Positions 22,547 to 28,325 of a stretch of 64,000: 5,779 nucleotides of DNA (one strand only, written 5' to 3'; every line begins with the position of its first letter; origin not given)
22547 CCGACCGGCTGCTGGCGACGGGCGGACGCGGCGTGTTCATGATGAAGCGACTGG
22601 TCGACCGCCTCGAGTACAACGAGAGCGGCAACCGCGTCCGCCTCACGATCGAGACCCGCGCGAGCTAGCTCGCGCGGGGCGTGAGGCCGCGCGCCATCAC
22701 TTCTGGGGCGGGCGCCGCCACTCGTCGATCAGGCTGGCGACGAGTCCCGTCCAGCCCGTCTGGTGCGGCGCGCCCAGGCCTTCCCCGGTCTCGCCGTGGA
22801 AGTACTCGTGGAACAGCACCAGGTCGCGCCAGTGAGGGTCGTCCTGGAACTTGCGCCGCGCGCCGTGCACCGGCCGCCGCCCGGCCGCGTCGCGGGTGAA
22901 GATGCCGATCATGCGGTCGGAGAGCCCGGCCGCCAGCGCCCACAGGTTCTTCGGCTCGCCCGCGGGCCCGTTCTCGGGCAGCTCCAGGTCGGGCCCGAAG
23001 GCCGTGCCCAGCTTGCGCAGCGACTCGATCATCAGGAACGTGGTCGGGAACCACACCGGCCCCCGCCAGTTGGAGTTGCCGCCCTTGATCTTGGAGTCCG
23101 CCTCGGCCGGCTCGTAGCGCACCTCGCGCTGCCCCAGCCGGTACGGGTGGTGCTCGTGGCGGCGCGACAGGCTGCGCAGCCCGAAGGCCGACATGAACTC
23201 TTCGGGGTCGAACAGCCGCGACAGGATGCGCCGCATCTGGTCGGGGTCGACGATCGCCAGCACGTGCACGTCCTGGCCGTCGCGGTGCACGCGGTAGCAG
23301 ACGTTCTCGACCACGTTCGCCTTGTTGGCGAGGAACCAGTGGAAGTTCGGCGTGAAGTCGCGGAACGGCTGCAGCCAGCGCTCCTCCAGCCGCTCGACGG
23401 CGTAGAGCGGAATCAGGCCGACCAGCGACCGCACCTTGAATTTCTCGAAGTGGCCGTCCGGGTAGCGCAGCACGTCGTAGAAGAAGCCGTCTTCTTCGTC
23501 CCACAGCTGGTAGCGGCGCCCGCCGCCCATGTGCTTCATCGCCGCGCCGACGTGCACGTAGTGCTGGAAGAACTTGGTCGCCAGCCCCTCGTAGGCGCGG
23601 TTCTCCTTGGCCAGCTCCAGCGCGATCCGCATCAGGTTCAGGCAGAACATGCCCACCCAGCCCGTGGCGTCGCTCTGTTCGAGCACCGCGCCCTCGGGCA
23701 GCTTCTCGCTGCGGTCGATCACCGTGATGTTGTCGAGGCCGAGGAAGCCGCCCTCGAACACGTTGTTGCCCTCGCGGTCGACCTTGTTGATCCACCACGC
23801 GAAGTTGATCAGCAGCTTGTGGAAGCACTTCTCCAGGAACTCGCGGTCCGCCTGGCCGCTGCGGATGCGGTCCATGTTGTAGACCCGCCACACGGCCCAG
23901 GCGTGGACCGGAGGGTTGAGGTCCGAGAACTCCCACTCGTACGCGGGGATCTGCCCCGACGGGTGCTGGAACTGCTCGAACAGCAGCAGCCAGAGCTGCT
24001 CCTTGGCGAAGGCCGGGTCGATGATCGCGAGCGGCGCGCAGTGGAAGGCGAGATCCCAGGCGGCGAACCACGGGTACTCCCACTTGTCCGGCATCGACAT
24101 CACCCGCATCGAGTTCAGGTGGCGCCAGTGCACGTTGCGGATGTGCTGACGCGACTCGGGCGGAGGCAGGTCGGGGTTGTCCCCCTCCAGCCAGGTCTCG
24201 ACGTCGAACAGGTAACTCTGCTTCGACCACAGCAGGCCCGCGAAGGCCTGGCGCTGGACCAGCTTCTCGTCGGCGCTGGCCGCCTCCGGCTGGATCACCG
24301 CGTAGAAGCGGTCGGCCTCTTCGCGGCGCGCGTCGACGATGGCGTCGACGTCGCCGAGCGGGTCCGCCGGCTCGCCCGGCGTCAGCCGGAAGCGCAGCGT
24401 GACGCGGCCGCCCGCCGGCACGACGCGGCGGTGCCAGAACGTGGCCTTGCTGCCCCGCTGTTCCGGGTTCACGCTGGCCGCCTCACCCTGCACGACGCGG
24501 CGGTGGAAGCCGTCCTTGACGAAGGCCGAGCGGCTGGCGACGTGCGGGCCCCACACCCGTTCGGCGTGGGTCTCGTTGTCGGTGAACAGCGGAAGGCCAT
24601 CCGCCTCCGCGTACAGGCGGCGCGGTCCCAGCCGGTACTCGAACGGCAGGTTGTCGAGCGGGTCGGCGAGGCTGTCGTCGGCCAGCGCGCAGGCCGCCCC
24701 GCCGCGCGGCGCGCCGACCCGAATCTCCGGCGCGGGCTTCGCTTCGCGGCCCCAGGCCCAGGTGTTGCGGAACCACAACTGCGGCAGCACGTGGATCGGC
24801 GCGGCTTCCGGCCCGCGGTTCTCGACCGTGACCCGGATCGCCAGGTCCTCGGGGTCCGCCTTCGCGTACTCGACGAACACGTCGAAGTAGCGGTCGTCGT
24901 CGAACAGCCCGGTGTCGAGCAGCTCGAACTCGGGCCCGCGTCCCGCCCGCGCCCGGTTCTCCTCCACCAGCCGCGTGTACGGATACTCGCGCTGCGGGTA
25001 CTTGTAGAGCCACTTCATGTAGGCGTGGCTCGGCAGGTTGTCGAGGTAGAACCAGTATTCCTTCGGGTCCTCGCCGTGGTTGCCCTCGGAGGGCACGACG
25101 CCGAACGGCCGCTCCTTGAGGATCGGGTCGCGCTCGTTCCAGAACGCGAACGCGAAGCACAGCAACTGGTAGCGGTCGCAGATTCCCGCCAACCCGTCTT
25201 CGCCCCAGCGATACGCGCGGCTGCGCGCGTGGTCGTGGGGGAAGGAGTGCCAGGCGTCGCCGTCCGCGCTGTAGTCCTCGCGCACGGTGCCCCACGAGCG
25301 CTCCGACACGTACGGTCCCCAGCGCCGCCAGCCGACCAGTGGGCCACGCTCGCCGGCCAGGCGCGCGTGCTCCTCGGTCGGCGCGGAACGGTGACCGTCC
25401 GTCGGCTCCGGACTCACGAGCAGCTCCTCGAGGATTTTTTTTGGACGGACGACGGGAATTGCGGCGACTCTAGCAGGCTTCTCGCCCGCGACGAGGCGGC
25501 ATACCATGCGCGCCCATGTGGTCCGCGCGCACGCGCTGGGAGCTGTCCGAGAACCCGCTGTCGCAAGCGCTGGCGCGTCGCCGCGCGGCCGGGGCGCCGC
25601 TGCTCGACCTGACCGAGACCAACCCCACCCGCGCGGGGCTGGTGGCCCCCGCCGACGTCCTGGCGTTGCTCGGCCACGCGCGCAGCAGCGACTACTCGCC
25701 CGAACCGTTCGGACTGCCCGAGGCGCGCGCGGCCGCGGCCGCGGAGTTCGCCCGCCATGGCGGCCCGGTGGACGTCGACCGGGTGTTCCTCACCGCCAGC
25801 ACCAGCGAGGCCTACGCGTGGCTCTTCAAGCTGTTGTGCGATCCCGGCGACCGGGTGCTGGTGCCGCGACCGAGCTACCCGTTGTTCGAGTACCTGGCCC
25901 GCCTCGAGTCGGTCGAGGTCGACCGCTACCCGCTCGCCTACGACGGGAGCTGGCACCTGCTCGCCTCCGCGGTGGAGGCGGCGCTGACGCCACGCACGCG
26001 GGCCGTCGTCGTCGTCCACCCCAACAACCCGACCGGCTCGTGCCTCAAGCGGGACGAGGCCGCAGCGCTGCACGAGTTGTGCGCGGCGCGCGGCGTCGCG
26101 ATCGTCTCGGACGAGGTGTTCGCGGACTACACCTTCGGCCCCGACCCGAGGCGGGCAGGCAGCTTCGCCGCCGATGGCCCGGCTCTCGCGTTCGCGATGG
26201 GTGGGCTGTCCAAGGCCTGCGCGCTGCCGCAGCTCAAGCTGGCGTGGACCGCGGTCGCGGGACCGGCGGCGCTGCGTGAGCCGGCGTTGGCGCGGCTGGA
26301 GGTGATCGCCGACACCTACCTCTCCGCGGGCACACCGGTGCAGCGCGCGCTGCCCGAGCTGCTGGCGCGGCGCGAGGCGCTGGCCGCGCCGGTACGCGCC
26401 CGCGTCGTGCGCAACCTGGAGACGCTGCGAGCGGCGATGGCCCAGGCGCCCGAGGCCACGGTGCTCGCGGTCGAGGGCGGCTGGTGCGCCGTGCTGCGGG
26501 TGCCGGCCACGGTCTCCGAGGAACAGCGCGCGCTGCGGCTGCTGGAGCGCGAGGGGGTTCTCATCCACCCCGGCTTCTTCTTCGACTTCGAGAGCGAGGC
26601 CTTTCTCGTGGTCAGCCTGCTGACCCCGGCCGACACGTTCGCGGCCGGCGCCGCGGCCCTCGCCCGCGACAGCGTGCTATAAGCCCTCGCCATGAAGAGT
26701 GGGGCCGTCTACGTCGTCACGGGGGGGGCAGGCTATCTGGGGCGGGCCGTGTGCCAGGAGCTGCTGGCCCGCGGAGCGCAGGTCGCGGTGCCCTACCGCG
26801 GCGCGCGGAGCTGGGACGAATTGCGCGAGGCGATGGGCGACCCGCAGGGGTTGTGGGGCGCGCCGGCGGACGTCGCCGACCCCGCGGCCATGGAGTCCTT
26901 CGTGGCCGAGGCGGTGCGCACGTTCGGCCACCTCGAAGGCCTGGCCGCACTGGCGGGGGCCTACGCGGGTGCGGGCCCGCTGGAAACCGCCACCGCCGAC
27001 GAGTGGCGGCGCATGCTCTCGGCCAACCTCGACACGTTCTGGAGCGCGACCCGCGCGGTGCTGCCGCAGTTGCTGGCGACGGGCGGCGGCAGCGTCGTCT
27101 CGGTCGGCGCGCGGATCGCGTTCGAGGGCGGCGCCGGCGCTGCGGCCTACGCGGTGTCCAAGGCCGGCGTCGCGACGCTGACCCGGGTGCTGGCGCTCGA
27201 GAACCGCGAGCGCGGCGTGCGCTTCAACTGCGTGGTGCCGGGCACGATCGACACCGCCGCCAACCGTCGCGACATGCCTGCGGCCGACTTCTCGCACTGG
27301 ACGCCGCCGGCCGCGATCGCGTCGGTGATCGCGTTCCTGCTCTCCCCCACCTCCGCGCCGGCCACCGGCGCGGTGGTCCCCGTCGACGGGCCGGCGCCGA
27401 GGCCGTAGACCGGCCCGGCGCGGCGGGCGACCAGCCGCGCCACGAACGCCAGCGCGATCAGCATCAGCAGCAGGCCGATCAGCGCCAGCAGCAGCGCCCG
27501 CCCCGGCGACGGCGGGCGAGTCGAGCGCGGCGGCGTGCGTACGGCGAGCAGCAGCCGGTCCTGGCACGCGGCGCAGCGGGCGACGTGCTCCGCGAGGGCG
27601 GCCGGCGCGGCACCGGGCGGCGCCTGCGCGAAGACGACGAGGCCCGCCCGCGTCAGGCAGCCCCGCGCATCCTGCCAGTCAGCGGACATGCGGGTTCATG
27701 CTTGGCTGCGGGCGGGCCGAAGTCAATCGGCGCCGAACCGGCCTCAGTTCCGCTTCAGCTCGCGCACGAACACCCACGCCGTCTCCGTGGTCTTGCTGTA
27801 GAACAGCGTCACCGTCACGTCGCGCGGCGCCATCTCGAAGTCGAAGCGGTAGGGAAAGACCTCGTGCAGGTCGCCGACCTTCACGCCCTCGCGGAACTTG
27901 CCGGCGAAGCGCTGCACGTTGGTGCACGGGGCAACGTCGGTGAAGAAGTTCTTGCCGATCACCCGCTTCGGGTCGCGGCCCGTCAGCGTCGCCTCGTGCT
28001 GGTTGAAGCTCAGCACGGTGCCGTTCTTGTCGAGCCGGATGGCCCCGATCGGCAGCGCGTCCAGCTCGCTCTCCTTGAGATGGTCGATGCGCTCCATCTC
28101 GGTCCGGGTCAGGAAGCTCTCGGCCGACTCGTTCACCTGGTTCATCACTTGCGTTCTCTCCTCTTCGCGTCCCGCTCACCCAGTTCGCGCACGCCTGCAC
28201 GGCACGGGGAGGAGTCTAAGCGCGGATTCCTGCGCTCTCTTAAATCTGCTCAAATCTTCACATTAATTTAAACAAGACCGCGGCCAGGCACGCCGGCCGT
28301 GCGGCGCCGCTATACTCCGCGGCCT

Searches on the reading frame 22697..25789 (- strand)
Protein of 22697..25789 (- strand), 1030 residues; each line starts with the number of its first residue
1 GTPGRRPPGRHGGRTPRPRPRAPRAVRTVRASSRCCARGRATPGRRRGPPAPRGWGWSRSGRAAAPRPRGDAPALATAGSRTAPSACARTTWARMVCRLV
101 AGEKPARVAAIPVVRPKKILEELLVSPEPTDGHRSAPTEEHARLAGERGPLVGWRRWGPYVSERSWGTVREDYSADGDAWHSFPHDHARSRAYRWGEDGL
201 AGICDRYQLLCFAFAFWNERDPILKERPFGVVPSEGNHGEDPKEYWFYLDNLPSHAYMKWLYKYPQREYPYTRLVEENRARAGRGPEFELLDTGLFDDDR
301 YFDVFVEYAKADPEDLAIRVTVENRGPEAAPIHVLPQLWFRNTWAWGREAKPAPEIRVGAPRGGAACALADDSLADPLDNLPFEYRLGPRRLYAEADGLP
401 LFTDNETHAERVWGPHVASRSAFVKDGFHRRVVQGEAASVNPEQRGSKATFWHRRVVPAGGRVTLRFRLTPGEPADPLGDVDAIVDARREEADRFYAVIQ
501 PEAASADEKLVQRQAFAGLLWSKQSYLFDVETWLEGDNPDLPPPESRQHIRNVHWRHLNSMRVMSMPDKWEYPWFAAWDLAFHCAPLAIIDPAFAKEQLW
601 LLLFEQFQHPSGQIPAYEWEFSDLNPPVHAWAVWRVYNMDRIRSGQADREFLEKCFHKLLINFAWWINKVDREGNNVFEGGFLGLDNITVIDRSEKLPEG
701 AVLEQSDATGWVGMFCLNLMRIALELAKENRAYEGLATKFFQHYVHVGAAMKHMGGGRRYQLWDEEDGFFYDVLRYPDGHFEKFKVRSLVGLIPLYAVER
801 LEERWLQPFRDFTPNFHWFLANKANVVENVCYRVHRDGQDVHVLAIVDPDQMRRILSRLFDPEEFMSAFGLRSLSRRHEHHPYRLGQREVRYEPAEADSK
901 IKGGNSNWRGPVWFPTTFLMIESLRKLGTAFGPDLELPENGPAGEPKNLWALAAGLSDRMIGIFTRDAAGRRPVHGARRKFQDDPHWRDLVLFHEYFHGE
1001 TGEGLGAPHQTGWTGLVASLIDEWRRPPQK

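Call 56: search_protein_families(library=pfam, proteins=[window:22697-25789:-], max_evalue=0.00001)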
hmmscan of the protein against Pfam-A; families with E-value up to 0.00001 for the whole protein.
window:22697-25789:- (1030 aa): 2 families
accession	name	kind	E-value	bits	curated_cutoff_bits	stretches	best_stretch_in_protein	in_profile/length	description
PF22422.2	MGH1-like_GH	-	8.3e-26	91.8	27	2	572-678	1-113/356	Mannosylglycerate hydrolase MGH1-like glycoside hydrolase domain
PF03200.22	Glyco_hydro_63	-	9.4e-07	28.4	22.4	0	848-933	362-432/492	Glycosyl hydrolase family 63 C-terminal domain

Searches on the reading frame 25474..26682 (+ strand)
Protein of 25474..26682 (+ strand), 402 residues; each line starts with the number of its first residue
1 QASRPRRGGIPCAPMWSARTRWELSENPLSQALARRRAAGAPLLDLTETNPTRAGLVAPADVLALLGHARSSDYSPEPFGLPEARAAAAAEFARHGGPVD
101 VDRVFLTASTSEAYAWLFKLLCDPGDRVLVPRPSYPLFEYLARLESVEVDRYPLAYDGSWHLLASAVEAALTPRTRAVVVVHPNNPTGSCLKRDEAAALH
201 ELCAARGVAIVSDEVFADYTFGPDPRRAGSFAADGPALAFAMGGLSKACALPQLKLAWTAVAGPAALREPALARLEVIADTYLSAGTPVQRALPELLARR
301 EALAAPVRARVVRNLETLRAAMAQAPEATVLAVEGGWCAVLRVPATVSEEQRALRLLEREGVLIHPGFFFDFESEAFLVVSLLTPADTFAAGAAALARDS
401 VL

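Call 58: search_protein_families(library=pfam, proteins=[window:25474-26682:+], max_evalue=0.00001)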
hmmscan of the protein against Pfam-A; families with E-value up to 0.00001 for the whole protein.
window:25474-26682:+ (402 aa): 1 family
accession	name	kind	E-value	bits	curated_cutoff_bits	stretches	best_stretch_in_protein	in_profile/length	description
PF00155.27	Aminotran_1_2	-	1e-37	130.6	19.7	1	69-382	32-346/361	Aminotransferase class I and II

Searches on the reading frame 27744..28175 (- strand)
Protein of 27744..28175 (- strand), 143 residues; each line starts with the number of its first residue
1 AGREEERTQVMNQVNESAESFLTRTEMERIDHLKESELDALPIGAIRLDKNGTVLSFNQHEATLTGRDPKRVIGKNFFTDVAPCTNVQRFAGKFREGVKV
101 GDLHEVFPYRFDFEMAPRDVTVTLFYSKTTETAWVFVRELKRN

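Call 58: search_protein_families(library=pfam, proteins=[window:27744-28175:-], max_evalue=0.00001)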
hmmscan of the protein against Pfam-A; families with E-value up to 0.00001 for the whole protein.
window:27744-28175:- (143 aa): 1 family
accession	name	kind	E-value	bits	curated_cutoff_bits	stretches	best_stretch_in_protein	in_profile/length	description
PF00989.32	PAS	-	4.1e-08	33.7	22.6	1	36-117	5-86/113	PAS fold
